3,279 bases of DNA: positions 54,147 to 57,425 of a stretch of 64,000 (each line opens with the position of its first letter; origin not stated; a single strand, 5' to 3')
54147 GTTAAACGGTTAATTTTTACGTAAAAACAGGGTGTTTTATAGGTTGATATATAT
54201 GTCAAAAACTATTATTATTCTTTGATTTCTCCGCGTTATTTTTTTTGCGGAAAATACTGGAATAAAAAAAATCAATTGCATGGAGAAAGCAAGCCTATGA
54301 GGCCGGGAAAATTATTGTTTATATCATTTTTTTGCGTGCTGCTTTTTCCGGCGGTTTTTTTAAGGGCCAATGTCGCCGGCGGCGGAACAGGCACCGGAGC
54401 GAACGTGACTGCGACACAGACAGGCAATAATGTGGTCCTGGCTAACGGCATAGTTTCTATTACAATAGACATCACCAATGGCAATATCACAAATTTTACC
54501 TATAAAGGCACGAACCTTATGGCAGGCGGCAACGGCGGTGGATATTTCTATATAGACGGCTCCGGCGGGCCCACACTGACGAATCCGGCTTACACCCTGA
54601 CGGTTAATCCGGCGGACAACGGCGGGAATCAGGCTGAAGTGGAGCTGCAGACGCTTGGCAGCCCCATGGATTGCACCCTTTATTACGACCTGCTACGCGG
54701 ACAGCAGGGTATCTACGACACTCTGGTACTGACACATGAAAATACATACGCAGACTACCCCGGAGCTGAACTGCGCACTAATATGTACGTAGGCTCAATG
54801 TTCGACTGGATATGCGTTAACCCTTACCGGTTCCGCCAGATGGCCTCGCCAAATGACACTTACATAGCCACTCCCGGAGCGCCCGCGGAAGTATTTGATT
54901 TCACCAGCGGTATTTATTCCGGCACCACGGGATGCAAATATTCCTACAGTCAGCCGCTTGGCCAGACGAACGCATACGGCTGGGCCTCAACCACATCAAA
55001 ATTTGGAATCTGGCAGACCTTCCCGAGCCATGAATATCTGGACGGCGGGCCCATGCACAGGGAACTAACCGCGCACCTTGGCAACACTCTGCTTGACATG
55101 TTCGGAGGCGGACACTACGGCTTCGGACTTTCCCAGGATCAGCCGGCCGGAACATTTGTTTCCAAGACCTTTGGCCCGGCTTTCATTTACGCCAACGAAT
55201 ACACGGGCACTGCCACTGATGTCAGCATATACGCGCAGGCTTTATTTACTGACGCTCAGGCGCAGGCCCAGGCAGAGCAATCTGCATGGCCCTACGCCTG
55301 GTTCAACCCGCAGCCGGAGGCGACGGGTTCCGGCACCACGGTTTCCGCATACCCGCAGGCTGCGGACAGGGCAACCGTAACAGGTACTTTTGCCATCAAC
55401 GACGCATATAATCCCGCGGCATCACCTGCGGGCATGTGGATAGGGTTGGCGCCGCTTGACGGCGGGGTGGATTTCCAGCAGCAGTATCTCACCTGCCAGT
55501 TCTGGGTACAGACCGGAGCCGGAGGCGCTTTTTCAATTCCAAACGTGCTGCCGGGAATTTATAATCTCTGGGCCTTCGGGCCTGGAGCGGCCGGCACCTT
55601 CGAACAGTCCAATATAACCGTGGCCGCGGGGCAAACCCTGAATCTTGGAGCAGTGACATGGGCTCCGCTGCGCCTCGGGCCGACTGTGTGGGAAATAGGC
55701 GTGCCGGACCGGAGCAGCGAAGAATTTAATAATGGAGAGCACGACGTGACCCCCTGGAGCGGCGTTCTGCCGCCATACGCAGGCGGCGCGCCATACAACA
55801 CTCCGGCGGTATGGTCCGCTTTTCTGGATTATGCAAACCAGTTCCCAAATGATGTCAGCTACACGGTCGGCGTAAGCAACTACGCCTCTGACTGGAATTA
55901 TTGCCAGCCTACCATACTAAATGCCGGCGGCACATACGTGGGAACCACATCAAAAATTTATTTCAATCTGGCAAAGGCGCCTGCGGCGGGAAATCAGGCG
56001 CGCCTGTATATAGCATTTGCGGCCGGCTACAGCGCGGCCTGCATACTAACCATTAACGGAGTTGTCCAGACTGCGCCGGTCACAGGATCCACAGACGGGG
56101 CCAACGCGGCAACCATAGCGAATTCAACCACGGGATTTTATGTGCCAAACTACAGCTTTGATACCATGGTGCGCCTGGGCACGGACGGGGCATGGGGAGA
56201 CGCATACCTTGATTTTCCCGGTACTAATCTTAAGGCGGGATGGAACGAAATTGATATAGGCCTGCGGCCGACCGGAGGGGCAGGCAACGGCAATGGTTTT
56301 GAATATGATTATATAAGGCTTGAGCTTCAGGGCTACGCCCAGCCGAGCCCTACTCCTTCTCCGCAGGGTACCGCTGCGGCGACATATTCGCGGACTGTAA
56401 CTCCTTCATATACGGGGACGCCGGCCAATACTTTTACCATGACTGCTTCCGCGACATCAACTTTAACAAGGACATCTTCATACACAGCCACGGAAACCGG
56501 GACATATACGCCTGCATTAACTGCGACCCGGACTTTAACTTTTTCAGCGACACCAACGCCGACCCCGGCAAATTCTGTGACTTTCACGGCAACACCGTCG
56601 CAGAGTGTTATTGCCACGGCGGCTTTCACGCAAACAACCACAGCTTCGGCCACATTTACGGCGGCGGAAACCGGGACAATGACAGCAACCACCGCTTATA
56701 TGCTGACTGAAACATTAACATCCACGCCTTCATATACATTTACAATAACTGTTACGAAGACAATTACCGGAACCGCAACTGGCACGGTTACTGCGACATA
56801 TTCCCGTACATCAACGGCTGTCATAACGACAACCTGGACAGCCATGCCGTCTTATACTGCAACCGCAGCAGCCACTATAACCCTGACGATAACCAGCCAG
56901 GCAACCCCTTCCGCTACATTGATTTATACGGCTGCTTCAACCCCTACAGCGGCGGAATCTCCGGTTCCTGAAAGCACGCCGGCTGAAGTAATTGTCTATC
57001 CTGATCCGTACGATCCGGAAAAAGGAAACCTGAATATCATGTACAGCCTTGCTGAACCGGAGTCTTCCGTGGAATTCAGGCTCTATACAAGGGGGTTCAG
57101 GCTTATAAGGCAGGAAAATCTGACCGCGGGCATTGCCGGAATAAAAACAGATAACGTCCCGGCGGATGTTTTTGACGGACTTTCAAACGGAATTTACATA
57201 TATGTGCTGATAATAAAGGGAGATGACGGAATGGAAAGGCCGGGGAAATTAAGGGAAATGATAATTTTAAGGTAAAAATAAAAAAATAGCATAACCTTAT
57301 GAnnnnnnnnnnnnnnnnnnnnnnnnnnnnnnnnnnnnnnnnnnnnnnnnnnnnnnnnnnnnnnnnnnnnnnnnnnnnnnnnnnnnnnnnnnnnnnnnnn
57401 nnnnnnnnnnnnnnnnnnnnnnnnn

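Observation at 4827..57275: Three paralogous secreted proteins share a Thr/Pro-repeat linker plus an FPNPF/YPDPY C-terminal domain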

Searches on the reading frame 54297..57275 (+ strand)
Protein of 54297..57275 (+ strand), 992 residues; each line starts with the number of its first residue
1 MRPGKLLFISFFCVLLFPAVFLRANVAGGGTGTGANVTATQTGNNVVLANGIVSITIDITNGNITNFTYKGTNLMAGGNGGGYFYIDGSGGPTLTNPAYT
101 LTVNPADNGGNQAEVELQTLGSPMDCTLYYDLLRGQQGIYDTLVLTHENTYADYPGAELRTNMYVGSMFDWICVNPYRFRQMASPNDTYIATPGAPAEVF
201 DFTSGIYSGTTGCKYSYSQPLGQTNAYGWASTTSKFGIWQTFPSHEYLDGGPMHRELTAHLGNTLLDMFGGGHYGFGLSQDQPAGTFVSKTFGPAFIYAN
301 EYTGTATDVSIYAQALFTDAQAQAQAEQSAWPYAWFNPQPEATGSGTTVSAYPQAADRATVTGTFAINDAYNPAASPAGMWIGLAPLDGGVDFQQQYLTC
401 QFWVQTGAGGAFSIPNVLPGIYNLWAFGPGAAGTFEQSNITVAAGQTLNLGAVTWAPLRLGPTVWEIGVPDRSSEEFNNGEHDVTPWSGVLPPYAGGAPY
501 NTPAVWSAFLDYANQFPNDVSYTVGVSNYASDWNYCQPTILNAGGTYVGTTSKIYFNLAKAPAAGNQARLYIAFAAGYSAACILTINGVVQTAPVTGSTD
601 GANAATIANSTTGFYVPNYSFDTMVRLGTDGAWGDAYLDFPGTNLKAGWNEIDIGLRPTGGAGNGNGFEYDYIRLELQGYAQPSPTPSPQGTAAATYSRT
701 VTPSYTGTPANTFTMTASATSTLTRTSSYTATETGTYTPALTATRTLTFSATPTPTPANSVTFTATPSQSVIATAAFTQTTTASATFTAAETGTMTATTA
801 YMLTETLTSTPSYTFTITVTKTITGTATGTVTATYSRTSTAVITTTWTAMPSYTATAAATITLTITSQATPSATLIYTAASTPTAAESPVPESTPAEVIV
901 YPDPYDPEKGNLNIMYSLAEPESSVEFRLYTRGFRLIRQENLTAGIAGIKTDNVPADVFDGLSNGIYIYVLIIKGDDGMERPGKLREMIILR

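Call 3: search_protein_families(library=pfam, proteins=[window:54297-57275:+], max_evalue=1)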
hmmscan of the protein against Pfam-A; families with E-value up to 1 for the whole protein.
window:54297-57275:+ (992 aa): 4 families
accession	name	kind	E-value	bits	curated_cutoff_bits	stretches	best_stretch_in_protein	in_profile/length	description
PF14683.12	CBM-like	-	1.5e-22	80.7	27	1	463-675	1-160/160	Polysaccharide lyase family 4, domain III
PF14686.12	fn3_3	-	2.7e-17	62.7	24.4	1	378-449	2-74/75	Polysaccharide lyase family 4, domain II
PF06045.17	Rhamnogal_lyase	-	0.00069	19.5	22.8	1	36-73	15-52/211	Rhamnogalacturonate lyase family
PF09284.16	RhgB_N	-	0.0067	16.4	27.2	0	207-264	141-198/251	Rhamnogalacturonan lyase B, N-terminal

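Call 4: search_protein_families(library=ncbifam, proteins=[window:54297-57275:+], max_evalue=1)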
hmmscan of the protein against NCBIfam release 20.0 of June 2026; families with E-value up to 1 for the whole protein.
window:54297-57275:+ (992 aa): 0 families

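Call 21: find_encoding_contigs(protein=window:54297-57275:+, flank=10000, max_places=4)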
Protein window:54297-57275:+ (992 aa): no gene with exactly this product is on record in the collection.
